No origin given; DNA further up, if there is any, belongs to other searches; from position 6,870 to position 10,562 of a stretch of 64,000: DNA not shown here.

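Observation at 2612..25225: Candidate undescribed surface system: tandem giant Ig/polyglycine lipoproteins heading a type IV pilus locus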

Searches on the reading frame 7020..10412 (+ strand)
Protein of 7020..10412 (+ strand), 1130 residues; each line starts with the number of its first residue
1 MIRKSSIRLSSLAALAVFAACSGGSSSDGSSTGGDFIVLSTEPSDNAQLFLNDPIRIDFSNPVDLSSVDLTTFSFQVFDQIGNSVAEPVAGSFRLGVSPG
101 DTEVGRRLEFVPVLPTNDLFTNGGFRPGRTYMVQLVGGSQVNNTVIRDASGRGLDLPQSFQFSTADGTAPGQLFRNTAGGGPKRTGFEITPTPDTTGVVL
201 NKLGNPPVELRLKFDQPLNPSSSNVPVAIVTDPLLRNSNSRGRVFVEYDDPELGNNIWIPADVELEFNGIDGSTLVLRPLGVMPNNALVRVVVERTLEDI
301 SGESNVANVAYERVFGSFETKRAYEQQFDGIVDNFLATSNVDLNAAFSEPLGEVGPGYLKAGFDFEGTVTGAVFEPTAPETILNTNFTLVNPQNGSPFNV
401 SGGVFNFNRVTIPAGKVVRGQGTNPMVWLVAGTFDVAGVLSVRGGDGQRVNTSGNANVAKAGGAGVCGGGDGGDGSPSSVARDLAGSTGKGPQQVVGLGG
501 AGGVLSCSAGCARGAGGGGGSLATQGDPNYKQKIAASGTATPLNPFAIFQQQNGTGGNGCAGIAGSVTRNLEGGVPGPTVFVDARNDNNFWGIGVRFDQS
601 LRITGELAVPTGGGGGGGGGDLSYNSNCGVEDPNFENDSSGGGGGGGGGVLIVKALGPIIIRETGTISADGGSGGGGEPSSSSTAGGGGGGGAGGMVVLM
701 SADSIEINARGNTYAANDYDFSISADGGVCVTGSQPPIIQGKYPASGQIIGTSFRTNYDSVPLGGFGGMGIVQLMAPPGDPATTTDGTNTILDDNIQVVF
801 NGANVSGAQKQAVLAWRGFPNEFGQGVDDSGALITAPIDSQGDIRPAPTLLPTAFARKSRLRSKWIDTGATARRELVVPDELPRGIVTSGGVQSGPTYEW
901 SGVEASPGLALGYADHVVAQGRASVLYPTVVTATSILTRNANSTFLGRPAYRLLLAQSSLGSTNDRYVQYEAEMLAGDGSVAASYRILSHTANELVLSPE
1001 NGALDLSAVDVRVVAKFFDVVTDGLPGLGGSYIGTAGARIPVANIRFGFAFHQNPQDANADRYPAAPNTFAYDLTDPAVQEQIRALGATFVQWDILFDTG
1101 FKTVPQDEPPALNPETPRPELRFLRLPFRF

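Call 4: search_protein_families(library=pfam, proteins=[window:7020-10412:+], max_evalue=0.1)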
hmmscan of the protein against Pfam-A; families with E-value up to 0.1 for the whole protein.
window:7020-10412:+ (1130 aa): 1 family
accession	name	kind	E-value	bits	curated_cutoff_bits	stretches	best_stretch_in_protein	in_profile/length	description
PF13205.12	Big_5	-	3.8e-08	34.4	23.6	1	38-164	7-105/105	Bacterial Ig-like domain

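Call 6: search_protein_families(library=ncbifam, proteins=[window:7020-10412:+], max_evalue=0.1)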
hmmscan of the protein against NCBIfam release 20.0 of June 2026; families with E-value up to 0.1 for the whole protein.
window:7020-10412:+ (1130 aa): 0 families

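Call 41: search_solved_structures(query=A3, max_evalue=1)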
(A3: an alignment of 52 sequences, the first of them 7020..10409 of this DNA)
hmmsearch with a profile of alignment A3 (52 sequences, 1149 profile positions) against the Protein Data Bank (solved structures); distinct sequences matched with E-value up to 1: 2.
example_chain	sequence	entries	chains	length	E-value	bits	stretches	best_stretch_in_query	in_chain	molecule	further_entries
1gxu_A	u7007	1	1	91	0.98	10.2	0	436-472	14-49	HYDROGENASE MATURATION PROTEIN HYPF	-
1gxt_A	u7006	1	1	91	0.98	10.2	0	436-472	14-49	HYDROGENASE MATURATION PROTEIN HYPF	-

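Call 49: predict_structure(alignment_id=A3)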
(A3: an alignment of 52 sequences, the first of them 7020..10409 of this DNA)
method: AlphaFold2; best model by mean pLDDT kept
length: 1130 residues; sequences in the alignment: 52
mean_pLDDT: 83.3   pTM: 0.77
mean pLDDT of the five models: 83.3, 83.1, 81.4, 81.1, 78.8
residues with pLDDT >= 90: 509; 70-90: 436; 50-70: 141; < 50: 44
segments of 3 or more residues with pLDDT < 50: 1-33, 521-524, 680-684
pLDDT, mean of each block of 10 residues (from residue 1): 28 30 29 72 89 90 89 88 87 90 91 85 88 77 78 85 80 67 86 90 93 85 74 87 91 94 88 91 96 73 59 88 93 88 89 94 91 92 87 82 91 95 89 96 83 62 77 70 69 76 62 62 62 88 85 76 79 68 63 86 73 69 56 56 79 96 93 69 53 85 93 83 85 74 87 86 72 90 76 92 88 86 86 74 88 93 95 93 90 88 91 95 95 96 93 96 94 95 95 95 93 97 93 93 97 93 92 93 94 96 93 93 95
secondary structure, 60 per line:
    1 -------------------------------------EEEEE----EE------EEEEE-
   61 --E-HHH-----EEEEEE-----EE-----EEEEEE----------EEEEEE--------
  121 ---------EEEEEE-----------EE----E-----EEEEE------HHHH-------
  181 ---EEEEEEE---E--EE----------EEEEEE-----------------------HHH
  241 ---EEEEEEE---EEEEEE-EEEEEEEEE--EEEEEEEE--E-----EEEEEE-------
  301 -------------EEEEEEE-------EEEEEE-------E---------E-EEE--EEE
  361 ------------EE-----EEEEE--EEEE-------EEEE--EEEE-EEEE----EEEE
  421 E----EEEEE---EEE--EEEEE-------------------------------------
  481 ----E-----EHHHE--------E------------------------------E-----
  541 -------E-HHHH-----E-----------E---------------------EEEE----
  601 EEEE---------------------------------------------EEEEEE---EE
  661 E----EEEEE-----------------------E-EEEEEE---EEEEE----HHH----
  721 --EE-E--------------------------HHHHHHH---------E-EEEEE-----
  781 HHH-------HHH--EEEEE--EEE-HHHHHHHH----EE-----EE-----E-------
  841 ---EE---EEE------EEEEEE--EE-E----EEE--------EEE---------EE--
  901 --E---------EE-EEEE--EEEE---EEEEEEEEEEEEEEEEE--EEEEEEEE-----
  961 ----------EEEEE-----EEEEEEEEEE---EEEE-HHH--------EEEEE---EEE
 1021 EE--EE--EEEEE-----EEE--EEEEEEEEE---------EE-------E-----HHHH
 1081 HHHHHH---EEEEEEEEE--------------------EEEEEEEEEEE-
elements in order (helices of 4 or more, strands of 3 or more residues): E38-42 E55-59 E73-78 E91-96 E107-112 E130-135 E159-163 H170-173 E184-190 E209-214 E244-250 E254-259 E261-269 E272-279 E288-293 E314-320 E328-333 E353-355 E358-360 E380-384 E387-390 E398-401 E404-407 E409-412 E417-421 E426-430 E434-436 E439-443 H550-553 E593-596 E601-604 E650-655 E659-661 E666-670 E696-701 E705-709 H753-759 E771-775 E796-800 E803-805 H807-814 E849-851 E858-863 E874-876 E885-887 E916-919 E922-925 E929-945 E948-955 E971-975 E981-990 E994-997 E1010-1014 E1018-1022 E1029-1033 E1039-1041 E1044-1052 H1077-1086 E1090-1098 E1119-1129

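Call 51: fold_search(model_id=the predicted structure, library=pdb)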
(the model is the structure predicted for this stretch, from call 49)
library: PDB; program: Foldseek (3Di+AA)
matches with E <= 10: 1265; with E <= 0.001: 28
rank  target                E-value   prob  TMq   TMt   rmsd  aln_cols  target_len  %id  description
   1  4zfq                  2.4e-06  1.00  0.09  0.20  13.7       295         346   12  Structure of M. tuberculosis (3,3) L,D-Transpeptidase, LdtMt5. (Meropenen-adduct form) (released 2015-09-02)
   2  6d5a                  2.9e-06  1.00  0.09  0.22  13.5       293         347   13  Crystal structure of L,D-transpeptidase 5 from Mycobacterium tuberculosis in apo form (released 2019-02-27)
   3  8a1m_A                1.5e-05  1.00  0.09  0.20  12.5       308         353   12  Crystal structure of the transpeptidase LdtMt2 from Mycobacterium tuberculosis in complex with maleimide analogue 4 (released 2023-06-14)
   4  4z7a                  1.8e-05  1.00  0.09  0.23  13.2       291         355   12  Structural and biochemical characterization of a non-functionally redundant M. tuberculosis (3,3) L,D-Transpeptidase, Ld (released 2015-09-02)
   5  4hu2                  3.0e-05  1.00  0.08  0.28  13.6       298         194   11  Crystal structure of LdtMt2, a L,D-transpeptidase from Mycobacterium tuberculosis: domain A and B (released 2012-12-12)
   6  3vyn_A                4.1e-05  0.99  0.08  0.19  12.4       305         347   13  Crystal structure of Mycobacterium tuberculosis L,D-transpeptidase LdtMt2 N55 truncation mutant (resideus 55-408) (released 2013-06-19)
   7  5dcc_A                4.1e-05  0.99  0.08  0.18  12.6       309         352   13  X-RAY CRYSTAL STRUCTURE OF a TEBIPENEM ADDUCT OF L,D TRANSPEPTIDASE 2 FROM MYCOBACTERIUM TUBERCULOSIS (released 2016-09-28)
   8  8a1l_A                4.9e-05  1.00  0.09  0.20  11.8       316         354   11  Crystal structure of the transpeptidase LdtMt2 from Mycobacterium tuberculosis in complex with alpha-chloro ketone 2 (released 2023-06-14)
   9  8aho_B                5.1e-05  0.99  0.09  0.20  12.0       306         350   12  Crystal structure of the transpeptidase LdtMt2 from Mycobacterium tuberculosis in complex with cyanamide analogue 31 (released 2023-08-02)
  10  8pxy_A                5.1e-05  0.99  0.08  0.19  11.9       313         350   13  Crystal structure of the transpeptidase LdtMt2 C354S mutant from Mycobacterium tuberculosis in complex with natural su (released 2024-08-07)
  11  5du7_C                6.4e-05  0.99  0.08  0.18  12.1       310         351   12  Crystal structure of ldtMt2 at 1.79 Angstrom resolution (released 2016-09-28)
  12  4qrb                  7.1e-05  0.90  0.08  0.17  17.7       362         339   11  Structure and specificity of L-D-Transpeptidase from Mycobacterium tuberculosis and antibiotic resistance: Calcium bindi (released 2015-12-23)
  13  5d7h_B                9.9e-05  0.92  0.08  0.18  14.7       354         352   12  X-RAY CRYSTAL STRUCTURE OF L,D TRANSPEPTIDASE 2 FROM MYCOBACTERIUM TUBERCULOSIS (released 2016-09-28)
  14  3vyn_B                1.2e-04  0.99  0.08  0.18  12.2       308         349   11  Crystal structure of Mycobacterium tuberculosis L,D-transpeptidase LdtMt2 N55 truncation mutant (resideus 55-408) (released 2013-06-19)
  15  8aho_A                1.4e-04  0.99  0.09  0.20  11.9       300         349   12  Crystal structure of the transpeptidase LdtMt2 from Mycobacterium tuberculosis in complex with cyanamide analogue 31 (released 2023-08-02)
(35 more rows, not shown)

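Call 85: fold_search(model_id=the predicted structure, library=viral)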
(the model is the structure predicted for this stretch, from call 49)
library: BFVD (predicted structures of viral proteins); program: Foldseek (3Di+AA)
matches with E <= 10: 818; with E <= 0.001: 8
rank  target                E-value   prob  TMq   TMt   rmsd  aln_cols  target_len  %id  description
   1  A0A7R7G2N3            4.6e-07  1.00  0.09  0.19  28.4       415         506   11  (no name in the UniProt tables at hand)
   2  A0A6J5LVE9            1.8e-06  1.00  0.09  0.07  20.9       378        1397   13  Tip attachment protein J [uncultured Caudovirales phage]
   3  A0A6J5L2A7            8.3e-06  1.00  0.10  0.36  12.4       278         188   14  Uncharacterized protein [uncultured Caudovirales phage]
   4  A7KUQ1                2.6e-05  1.00  0.09  0.27  25.9       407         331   14  (no name in the UniProt tables at hand)
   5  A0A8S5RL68            2.9e-05  1.00  0.09  0.22  13.2       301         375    8  Ig-like domain protein [virus sp. ctEQ64]
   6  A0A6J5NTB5            5.0e-05  0.99  0.07  0.26  19.8       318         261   13  Uncharacterized protein [uncultured Caudovirales phage]
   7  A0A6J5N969            2.2e-04  0.96  0.10  0.09  19.6       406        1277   14  Glycine-rich domain-containing protein [uncultured Caudovirales phage]
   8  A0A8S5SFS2            3.0e-04  1.00  0.10  0.29  13.5       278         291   13  Oligo alginate lyase [Myoviridae sp. ctyhJ29]
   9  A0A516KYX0            2.4e-03  0.51  0.09  0.12  18.7       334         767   11  (no name in the UniProt tables at hand)
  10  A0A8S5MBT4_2          3.2e-03  0.04  0.07  0.08  51.7      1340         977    8  Tail protein [Siphoviridae sp. ctG7D9]
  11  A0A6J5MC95            3.7e-03  0.35  0.05  0.06  51.0       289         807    8  Uncharacterized protein [uncultured Caudovirales phage]
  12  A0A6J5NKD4            4.2e-03  0.96  0.09  0.24  18.8       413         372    9  SbsA Ig-like domain-containing protein [uncultured Caudovirales phage]
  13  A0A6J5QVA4            4.2e-03  0.33  0.06  0.16  18.1       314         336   11  Uncharacterized protein [uncultured Caudovirales phage]
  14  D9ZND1                5.4e-03  1.00  0.07  0.49  17.9       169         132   12  (no name in the UniProt tables at hand)
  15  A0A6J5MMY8            5.4e-03  0.30  0.07  0.11  16.6       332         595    9  Ig-like domain-containing protein [uncultured Caudovirales phage]
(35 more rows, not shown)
